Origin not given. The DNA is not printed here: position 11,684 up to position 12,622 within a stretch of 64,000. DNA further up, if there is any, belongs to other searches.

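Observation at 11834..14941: MYXO-CTERM-like 'GC + hydrophobic helix + basic cluster' tails on three exported proteins, next to a CPBP intramembrane protease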

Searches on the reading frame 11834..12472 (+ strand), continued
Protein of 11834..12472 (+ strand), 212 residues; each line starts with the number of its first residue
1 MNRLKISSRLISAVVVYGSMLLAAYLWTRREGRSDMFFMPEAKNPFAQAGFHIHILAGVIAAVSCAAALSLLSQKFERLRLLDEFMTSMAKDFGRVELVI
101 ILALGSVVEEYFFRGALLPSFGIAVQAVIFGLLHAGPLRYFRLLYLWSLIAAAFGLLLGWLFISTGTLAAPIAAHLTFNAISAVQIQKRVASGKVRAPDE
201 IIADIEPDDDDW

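Call 47: search_protein_families(library=ncbifam, proteins=[P0028, P0029, P0030, P0033, P0179, P0190, P0193, P0195, P0187, P0184], max_evalue=0.01)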
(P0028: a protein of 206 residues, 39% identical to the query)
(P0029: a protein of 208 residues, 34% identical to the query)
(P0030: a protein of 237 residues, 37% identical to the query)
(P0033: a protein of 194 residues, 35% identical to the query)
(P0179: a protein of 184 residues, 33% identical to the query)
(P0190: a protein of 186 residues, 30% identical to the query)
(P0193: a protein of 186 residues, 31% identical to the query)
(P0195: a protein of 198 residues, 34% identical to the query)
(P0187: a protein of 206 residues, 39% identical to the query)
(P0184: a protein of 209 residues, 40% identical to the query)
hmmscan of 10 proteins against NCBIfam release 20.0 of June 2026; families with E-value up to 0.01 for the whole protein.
P0028 (206 aa): 8 families
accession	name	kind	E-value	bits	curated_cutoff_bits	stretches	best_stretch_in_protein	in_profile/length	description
NF050068.1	Rv0804_CPBP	equivalog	7.6e-09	35.4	200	1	91-177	95-191/197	Rv0804 family intramembrane glutamic endopeptidase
NF041647.1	ABC_perm_CPBP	equivalog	7.4e-07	28.3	435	1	52-177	499-632/636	ABC transporter permease subunit/CPBP intramembrane protease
NF033192.3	CPBP_JDVT_MrtJ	equivalog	3.1e-06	27.8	75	1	92-174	2-94/98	JDVT-CTERM system glutamic-type intramembrane protease MrtJ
NF040589.1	CPBP_Synerg_MrtS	equivalog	4.3e-05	23.8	130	1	38-172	23-160/170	Synerg-CTERM system glutamic-type intramembrane protease MrtS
NF040914.1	Mrt_core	domain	0.00021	21.3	100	0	114-176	45-102/108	myxosortase family intramembrane protease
TIGR04162.1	exo_VPEID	exception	0.00028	20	150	1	95-177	422-505/516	exosortase E/protease, VPEID-CTERM system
TIGR01937.1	nqrB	equivalog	0.00068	18.6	349.9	1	70-165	261-357/413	NADH:ubiquinone reductase (Na(+)-transporting) subunit B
NF003756.0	PRK05349.1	equivalog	0.00096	18.1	414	1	67-160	245-339/406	NADH:ubiquinone reductase (Na(+)-transporting) subunit B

P0029 (208 aa): 5 families
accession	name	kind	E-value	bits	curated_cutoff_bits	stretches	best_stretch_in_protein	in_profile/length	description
NF041647.1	ABC_perm_CPBP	equivalog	2.3e-05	23.3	435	1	12-181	461-631/636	ABC transporter permease subunit/CPBP intramembrane protease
NF040914.1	Mrt_core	domain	0.0016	18.5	100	0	104-179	12-100/108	myxosortase family intramembrane protease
NF050068.1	Rv0804_CPBP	equivalog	0.0037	16.9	200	0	106-182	106-191/197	Rv0804 family intramembrane glutamic endopeptidase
NF033192.3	CPBP_JDVT_MrtJ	equivalog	0.0048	17.5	75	0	97-179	2-94/98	JDVT-CTERM system glutamic-type intramembrane protease MrtJ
NF040589.1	CPBP_Synerg_MrtS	equivalog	0.0062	16.7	130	0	94-177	74-160/170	Synerg-CTERM system glutamic-type intramembrane protease MrtS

P0030 (237 aa): 9 families
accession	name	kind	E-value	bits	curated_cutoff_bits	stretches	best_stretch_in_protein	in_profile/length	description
NF041647.1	ABC_perm_CPBP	equivalog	7e-12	44.9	435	1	47-176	497-633/636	ABC transporter permease subunit/CPBP intramembrane protease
NF040914.1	Mrt_core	domain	5.7e-09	36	100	1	114-177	44-105/108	myxosortase family intramembrane protease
NF040589.1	CPBP_Synerg_MrtS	equivalog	1.1e-08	35.5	130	1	88-173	72-163/170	Synerg-CTERM system glutamic-type intramembrane protease MrtS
NF033192.3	CPBP_JDVT_MrtJ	equivalog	9.6e-08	32.6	75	1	114-175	38-97/98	JDVT-CTERM system glutamic-type intramembrane protease MrtJ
NF050068.1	Rv0804_CPBP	equivalog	1.8e-06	27.7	200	1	101-172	105-188/197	Rv0804 family intramembrane glutamic endopeptidase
NF040674.1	CPBP_fam_MrtP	equivalog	2.5e-06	27.2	250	1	101-178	276-351/354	myxosortase MrtP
NF040594.1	CPBP_fam_MrtC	equivalog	3.2e-05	23.7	195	0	115-173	159-215/221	myxosortase MrtC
NF047635.1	CPBP_Sphingo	equivalog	0.00015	21.3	225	1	88-173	145-234/237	CPBP family intramembrane glutamic endopeptidase, BDIM_20840 family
NF040593.1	CPBP_fam_MrtX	exception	0.0013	18.6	180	0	89-172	149-228/238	myxosortase MrtX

P0033 (194 aa): 6 families
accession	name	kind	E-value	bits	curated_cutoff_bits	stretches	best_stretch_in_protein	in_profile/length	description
NF041647.1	ABC_perm_CPBP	equivalog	2.3e-08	33.3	435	1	15-176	463-631/636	ABC transporter permease subunit/CPBP intramembrane protease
NF050068.1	Rv0804_CPBP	equivalog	1.4e-06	28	200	1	42-172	46-186/197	Rv0804 family intramembrane glutamic endopeptidase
NF040589.1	CPBP_Synerg_MrtS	equivalog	3e-06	27.5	130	1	14-173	7-161/170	Synerg-CTERM system glutamic-type intramembrane protease MrtS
NF040914.1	Mrt_core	domain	4.1e-06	26.8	100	1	119-175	47-101/108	myxosortase family intramembrane protease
NF033192.3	CPBP_JDVT_MrtJ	equivalog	7.6e-06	26.5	75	1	107-176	14-96/98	JDVT-CTERM system glutamic-type intramembrane protease MrtJ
NF040593.1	CPBP_fam_MrtX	exception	0.0098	15.8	180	0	122-174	179-228/238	myxosortase MrtX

P0179 (184 aa): 7 families
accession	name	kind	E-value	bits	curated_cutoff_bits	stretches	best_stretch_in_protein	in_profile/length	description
NF041647.1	ABC_perm_CPBP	equivalog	9e-11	41.2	435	1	21-165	479-631/636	ABC transporter permease subunit/CPBP intramembrane protease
NF050068.1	Rv0804_CPBP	equivalog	5.9e-07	29.3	200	1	86-162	99-187/197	Rv0804 family intramembrane glutamic endopeptidase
NF033192.3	CPBP_JDVT_MrtJ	equivalog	4.4e-06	27.3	75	1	100-165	18-96/98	JDVT-CTERM system glutamic-type intramembrane protease MrtJ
NF040589.1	CPBP_Synerg_MrtS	equivalog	5.3e-06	26.7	130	1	49-161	48-160/170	Synerg-CTERM system glutamic-type intramembrane protease MrtS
NF046050.1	CPBP_fam_MroQ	equivalog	0.00015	21.3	270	1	108-163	169-219/243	intramembrane glutamic endopeptidase MroQ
NF040914.1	Mrt_core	domain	0.00045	20.2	100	0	106-163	45-100/108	myxosortase family intramembrane protease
NF040594.1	CPBP_fam_MrtC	equivalog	0.0065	16.2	195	1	38-111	78-146/221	myxosortase MrtC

P0190 (186 aa): 7 families
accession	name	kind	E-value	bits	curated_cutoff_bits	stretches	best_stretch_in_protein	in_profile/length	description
NF041647.1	ABC_perm_CPBP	equivalog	2.8e-07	29.7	435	1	51-176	496-630/636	ABC transporter permease subunit/CPBP intramembrane protease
NF040914.1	Mrt_core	domain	5.9e-06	26.3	100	1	120-177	47-102/108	myxosortase family intramembrane protease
NF033192.3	CPBP_JDVT_MrtJ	equivalog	5.6e-05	23.7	75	1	123-177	44-96/98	JDVT-CTERM system glutamic-type intramembrane protease MrtJ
NF040589.1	CPBP_Synerg_MrtS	equivalog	7e-05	23.1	130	1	93-174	74-161/170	Synerg-CTERM system glutamic-type intramembrane protease MrtS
TIGR04162.1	exo_VPEID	exception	0.00011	21.4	150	1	104-175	427-502/516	exosortase E/protease, VPEID-CTERM system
NF040594.1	CPBP_fam_MrtC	equivalog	0.00029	20.7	195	0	118-175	159-214/221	myxosortase MrtC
NF010265.0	PRK13711.1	equivalog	0.0064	16.6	164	0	84-118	51-85/115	P-type conjugative transfer protein TrbJ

P0193 (186 aa): 8 families
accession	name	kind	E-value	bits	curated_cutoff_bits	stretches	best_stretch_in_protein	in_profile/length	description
NF041647.1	ABC_perm_CPBP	equivalog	2.6e-07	29.8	435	1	58-176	504-630/636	ABC transporter permease subunit/CPBP intramembrane protease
NF040914.1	Mrt_core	domain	7.5e-07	29.2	100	1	120-177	47-102/108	myxosortase family intramembrane protease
NF033192.3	CPBP_JDVT_MrtJ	equivalog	2.8e-06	27.9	75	1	123-177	44-96/98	JDVT-CTERM system glutamic-type intramembrane protease MrtJ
NF040594.1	CPBP_fam_MrtC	equivalog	9.5e-06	25.5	195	1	118-175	159-214/221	myxosortase MrtC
NF040589.1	CPBP_Synerg_MrtS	equivalog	2.9e-05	24.3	130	1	91-174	72-161/170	Synerg-CTERM system glutamic-type intramembrane protease MrtS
TIGR04162.1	exo_VPEID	exception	0.00013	21.1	150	1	105-175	428-502/516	exosortase E/protease, VPEID-CTERM system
NF010265.0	PRK13711.1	equivalog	0.0068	16.5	164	0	84-118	51-85/115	P-type conjugative transfer protein TrbJ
NF040593.1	CPBP_fam_MrtX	exception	0.0082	16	180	0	129-175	182-228/238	myxosortase MrtX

P0195 (198 aa): 8 families
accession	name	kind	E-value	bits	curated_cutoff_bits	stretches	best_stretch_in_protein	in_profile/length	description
NF041647.1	ABC_perm_CPBP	equivalog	4.4e-11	42.3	435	1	22-190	454-631/636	ABC transporter permease subunit/CPBP intramembrane protease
NF040914.1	Mrt_core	domain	7.4e-09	35.6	100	1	131-187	45-99/108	myxosortase family intramembrane protease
NF033192.3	CPBP_JDVT_MrtJ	equivalog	1.4e-07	32.1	75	1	111-190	4-96/98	JDVT-CTERM system glutamic-type intramembrane protease MrtJ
NF040589.1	CPBP_Synerg_MrtS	equivalog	1.6e-06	28.4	130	1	109-186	77-160/170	Synerg-CTERM system glutamic-type intramembrane protease MrtS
NF040674.1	CPBP_fam_MrtP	equivalog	2.1e-06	27.5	250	1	133-186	292-343/354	myxosortase MrtP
NF050068.1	Rv0804_CPBP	equivalog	5.9e-05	22.8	200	1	117-187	105-187/197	Rv0804 family intramembrane glutamic endopeptidase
TIGR03008.1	pepcterm_CAAX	equivalog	0.00017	21.5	81.05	1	132-188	160-208/222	CAAX prenyl protease-related protein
NF047635.1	CPBP_Sphingo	equivalog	0.0081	15.6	225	0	132-189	172-234/237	CPBP family intramembrane glutamic endopeptidase, BDIM_20840 family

P0187 (206 aa): 8 families
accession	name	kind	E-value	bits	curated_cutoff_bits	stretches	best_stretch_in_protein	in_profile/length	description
NF041647.1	ABC_perm_CPBP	equivalog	7.5e-11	41.5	435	1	29-198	453-631/636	ABC transporter permease subunit/CPBP intramembrane protease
NF040914.1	Mrt_core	domain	1.1e-08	35.1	100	1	140-195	46-99/108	myxosortase family intramembrane protease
NF033192.3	CPBP_JDVT_MrtJ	equivalog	1.4e-08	35.3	75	1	142-198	42-96/98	JDVT-CTERM system glutamic-type intramembrane protease MrtJ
NF040589.1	CPBP_Synerg_MrtS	equivalog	1.9e-06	28.2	130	1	120-193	80-159/170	Synerg-CTERM system glutamic-type intramembrane protease MrtS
NF040674.1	CPBP_fam_MrtP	equivalog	2.4e-06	27.3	250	1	131-194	282-343/354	myxosortase MrtP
NF050068.1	Rv0804_CPBP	equivalog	0.0002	21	200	1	122-195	102-187/197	Rv0804 family intramembrane glutamic endopeptidase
TIGR03008.1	pepcterm_CAAX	equivalog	0.0008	19.3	81.05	1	141-196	161-208/222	CAAX prenyl protease-related protein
NF040594.1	CPBP_fam_MrtC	equivalog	0.0094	15.7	195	0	139-194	159-212/221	myxosortase MrtC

P0184 (209 aa): 4 families
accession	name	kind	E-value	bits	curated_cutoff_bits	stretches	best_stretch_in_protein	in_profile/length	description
NF041647.1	ABC_perm_CPBP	equivalog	2.5e-11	43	435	1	5-171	455-630/636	ABC transporter permease subunit/CPBP intramembrane protease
NF040914.1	Mrt_core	domain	3.8e-05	23.7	100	1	116-170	48-100/108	myxosortase family intramembrane protease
NF040594.1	CPBP_fam_MrtC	equivalog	4.6e-05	23.3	195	0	115-169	161-213/221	myxosortase MrtC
NF033192.3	CPBP_JDVT_MrtJ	equivalog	0.00016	22.3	75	1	95-172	6-96/98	JDVT-CTERM system glutamic-type intramembrane protease MrtJ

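Call 48: find_encoding_contigs(protein=P0033, flank=10000, max_places=2)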
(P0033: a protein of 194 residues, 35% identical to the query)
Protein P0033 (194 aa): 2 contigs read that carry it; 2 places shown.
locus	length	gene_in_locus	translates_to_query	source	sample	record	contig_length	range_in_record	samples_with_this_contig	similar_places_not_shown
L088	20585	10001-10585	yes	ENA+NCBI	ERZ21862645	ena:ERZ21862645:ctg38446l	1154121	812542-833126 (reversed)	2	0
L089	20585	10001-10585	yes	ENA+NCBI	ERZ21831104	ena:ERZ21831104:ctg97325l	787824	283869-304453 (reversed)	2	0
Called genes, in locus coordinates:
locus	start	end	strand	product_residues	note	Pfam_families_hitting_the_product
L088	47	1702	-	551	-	PF02310:B12-binding (weak), PF04055:Radical_SAM (weak)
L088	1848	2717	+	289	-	PF00512:HisKA, PF13581:HATPase_c_2 (faint), PF02518:HATPase_c, PF14501:HATPase_c_5 (weak)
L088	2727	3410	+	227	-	PF00072:Response_reg, PF00486:Trans_reg_C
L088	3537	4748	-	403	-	PF06965:Na_H_antiport_1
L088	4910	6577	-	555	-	PF08486:SpoIID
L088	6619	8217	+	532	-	PF09587:PGA_cap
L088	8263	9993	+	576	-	-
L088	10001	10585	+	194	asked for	PF02517:Rce1-like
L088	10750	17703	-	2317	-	PF00526:Dicty_CTDC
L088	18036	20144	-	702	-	PF13458:Peripla_BP_6, PF01094:ANF_receptor (faint), PF01650:Peptidase_C13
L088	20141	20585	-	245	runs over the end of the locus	PF13489:Methyltransf_23, PF13847:Methyltransf_31, PF08241:Methyltransf_11, PF08242:Methyltransf_12, PF13649:Methyltransf_25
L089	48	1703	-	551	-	PF02310:B12-binding (weak), PF04055:Radical_SAM (weak)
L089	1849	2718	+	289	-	PF00512:HisKA, PF02518:HATPase_c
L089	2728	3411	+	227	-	PF00072:Response_reg, PF00486:Trans_reg_C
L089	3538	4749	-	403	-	PF06965:Na_H_antiport_1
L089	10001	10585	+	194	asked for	PF02517:Rce1-like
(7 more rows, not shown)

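Call 51: find_encoding_contigs(protein=P0028, flank=10000, max_places=2)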
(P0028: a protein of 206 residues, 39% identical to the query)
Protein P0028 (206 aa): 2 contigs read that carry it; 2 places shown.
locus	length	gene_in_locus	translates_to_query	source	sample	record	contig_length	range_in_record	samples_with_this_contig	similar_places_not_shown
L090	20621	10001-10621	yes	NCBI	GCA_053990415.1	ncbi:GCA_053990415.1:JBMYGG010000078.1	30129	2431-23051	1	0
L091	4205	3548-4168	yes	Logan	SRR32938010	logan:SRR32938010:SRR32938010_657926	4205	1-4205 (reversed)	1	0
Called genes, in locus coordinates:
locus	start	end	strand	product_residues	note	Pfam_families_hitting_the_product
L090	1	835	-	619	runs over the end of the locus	PF13415:Beta-prop_FBX42 (faint), PF13418:Beta-prop_TYW4 (faint), PF24981:Beta-prop_ATRN-LZTR1 (faint), PF24681:Kelch_KLHDC2_KLHL20_DRC7 (faint), PF01344:Kelch_1 (faint), PF07646:Kelch_2 (faint)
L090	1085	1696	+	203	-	-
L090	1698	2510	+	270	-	PF07219:HemY_N (faint), PF07719:TPR_2 (faint), PF00515:TPR_1 (weak), PF13424:TPR_12 (weak), PF13414:TPR_11 (weak), PF14559:TPR_19, PF21033:RMD1-3 (weak), PF13424:TPR_12 (weak), +9 more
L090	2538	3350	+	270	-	PF11967:RecO_N, PF02565:RecO_C (weak)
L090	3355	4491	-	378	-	PF21088:MS_channel_1st (weak), PF00924:MS_channel_2nd, PF21082:MS_channel_3rd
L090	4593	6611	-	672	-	-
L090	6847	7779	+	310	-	PF00294:PfkB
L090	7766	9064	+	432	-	PF02056:Glyco_hydro_4, PF11975:Glyco_hydro_4C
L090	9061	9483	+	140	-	PF08334:T2SSG (weak)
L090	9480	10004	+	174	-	PF00672:HAMP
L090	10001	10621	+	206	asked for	PF02517:Rce1-like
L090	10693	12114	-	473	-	PF00749:tRNA-synt_1c, PF19269:Anticodon_2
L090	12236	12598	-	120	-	-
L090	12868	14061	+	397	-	PF16258:DUF4912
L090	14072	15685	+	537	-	PF03065:Glyco_hydro_57, PF09210:BE_C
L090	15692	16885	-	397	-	PF13432:TPR_16, PF14559:TPR_19, PF13424:TPR_12 (weak), PF00515:TPR_1 (weak), PF07719:TPR_2 (weak), PF13414:TPR_11, PF14559:TPR_19, PF13432:TPR_16, +23 more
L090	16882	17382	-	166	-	PF04545:Sigma70_r4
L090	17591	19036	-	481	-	PF00474:SSF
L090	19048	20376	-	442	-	PF01595:CNNM, PF00571:CBS, PF03471:CorC_HlyC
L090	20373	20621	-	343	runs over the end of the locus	PF01595:CNNM, PF00571:CBS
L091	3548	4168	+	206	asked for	PF02517:Rce1-like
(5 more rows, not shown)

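Call 52: find_encoding_contigs(protein=P0182, flank=10000, max_places=2)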
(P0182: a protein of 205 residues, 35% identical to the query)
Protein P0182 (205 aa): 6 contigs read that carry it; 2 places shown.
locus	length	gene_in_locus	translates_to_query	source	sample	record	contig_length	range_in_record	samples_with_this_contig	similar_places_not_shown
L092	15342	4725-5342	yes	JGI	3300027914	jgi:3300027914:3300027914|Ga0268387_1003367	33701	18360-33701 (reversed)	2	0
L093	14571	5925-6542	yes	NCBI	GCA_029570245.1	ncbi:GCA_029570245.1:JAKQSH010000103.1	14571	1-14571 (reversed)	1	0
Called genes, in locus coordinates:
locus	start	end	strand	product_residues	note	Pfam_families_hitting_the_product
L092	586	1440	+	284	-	PF01513:NAD_kinase, PF20143:NAD_kinase_C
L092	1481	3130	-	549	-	PF08486:SpoIID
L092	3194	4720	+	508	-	PF09587:PGA_cap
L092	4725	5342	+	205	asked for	PF02517:Rce1-like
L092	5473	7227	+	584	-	-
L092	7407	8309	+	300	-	PF01553:Acyltransferase, PF16076:Acyltransf_C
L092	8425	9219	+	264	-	PF13709:DUF4159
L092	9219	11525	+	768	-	PF07090:GATase1_like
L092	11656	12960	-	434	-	PF07969:Amidohydro_3, PF01979:Amidohydro_1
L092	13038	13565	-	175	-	PF03773:ArsP_1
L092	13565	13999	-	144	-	-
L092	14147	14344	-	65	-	-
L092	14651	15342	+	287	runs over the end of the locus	PF00809:Pterin_bind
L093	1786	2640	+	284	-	PF01513:NAD_kinase, PF20143:NAD_kinase_C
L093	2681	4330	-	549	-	PF08486:SpoIID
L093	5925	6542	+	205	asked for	PF02517:Rce1-like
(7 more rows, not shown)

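Call 54: list_cluster_members(proteins=[P0001, P0017, P0019, P0020, P0021, P0023, P0028, P0033, P0182, P0184])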
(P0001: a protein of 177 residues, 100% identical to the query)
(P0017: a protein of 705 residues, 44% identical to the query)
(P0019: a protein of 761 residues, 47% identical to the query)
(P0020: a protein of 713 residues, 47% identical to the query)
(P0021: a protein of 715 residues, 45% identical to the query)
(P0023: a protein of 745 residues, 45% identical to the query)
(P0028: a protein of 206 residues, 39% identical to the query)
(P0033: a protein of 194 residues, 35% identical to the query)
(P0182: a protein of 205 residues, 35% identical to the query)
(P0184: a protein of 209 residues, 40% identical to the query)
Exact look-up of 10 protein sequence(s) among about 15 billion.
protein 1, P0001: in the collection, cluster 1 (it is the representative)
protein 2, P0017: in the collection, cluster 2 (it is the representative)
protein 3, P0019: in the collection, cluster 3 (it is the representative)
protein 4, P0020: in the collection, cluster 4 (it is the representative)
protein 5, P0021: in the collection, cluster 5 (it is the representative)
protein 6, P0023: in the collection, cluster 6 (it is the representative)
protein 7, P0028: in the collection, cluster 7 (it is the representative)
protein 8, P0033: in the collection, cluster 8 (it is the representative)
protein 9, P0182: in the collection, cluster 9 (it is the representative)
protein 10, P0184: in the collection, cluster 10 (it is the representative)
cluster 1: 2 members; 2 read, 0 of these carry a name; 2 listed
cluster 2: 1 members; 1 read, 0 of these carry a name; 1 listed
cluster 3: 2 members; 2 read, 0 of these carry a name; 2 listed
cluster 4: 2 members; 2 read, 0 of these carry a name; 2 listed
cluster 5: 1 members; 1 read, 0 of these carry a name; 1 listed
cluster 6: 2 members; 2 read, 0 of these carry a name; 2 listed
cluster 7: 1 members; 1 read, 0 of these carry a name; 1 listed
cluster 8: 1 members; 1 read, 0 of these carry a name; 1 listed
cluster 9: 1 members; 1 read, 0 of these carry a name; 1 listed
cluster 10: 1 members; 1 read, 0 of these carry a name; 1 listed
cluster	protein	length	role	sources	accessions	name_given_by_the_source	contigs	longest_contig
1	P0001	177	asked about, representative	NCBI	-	-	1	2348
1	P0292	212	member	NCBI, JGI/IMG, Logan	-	-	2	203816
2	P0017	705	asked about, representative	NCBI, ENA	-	-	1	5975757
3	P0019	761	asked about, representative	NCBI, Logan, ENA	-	-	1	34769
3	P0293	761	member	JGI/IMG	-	-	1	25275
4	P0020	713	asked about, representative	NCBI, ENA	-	-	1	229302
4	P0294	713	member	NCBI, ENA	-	-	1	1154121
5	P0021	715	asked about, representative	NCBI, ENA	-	-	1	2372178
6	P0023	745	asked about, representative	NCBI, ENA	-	-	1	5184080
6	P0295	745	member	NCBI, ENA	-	-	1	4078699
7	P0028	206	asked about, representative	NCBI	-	-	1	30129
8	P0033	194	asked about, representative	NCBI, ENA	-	-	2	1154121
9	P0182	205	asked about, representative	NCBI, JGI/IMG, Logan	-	-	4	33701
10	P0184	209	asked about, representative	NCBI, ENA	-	-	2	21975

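Call 62: find_encoding_contigs(protein=P0294, flank=10000, max_places=3)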
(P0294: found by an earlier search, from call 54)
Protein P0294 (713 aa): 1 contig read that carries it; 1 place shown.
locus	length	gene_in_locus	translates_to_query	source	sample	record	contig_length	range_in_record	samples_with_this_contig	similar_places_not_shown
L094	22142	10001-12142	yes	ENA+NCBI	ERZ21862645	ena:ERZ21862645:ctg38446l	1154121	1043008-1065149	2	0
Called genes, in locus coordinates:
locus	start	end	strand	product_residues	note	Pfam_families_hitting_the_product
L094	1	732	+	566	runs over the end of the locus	PF03130:HEAT_PBS (faint), PF11838:ERAP1_C (faint), PF13646:HEAT_2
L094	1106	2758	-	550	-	PF00149:Metallophos, PF02872:5_nucleotid_C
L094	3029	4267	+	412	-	PF06245:DUF1015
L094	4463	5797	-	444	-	PF13428:TPR_14 (faint), PF07719:TPR_2 (faint), PF13432:TPR_16 (weak), PF00515:TPR_1 (weak), PF13424:TPR_12 (weak), PF00515:TPR_1 (weak), PF13371:TPR_9, PF13414:TPR_11 (weak), +5 more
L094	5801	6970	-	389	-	PF07853:DUF1648, PF19124:DUF5808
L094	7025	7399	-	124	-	PF00392:GntR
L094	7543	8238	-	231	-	PF07603:Lcl_C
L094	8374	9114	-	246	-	PF00027:cNMP_binding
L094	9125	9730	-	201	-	PF00027:cNMP_binding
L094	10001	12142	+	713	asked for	-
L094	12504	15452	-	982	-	-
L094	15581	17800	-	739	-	PF22073:Cep192_D4 (weak)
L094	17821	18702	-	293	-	PF14394:DUF4423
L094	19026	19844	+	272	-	PF02588:YitT_membrane, PF10035:DUF2179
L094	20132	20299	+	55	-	-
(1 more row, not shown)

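Call 78: predict_structure(alignment_id=A4)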
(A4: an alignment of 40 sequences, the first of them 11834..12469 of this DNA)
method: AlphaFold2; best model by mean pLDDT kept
length: 212 residues; sequences in the alignment: 40
mean_pLDDT: 93.2   pTM: 0.89
mean pLDDT of the five models: 93.2, 93.0, 92.8, 92.5, 92.1
residues with pLDDT >= 90: 189; 70-90: 9; 50-70: 11; < 50: 3
segments of 3 or more residues with pLDDT < 50: none
pLDDT, mean of each block of 10 residues (from residue 1): 76 97 98 95 68 96 98 97 96 94 98 98 98 94 96 98 96 98 96 95 83 55
secondary structure, 60 per line:
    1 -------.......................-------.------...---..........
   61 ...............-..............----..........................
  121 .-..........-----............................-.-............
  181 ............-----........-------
elements in order: H8-30 H51-75 H77-90 H95-121 H123-132 H138-165 H169-192 H198-205
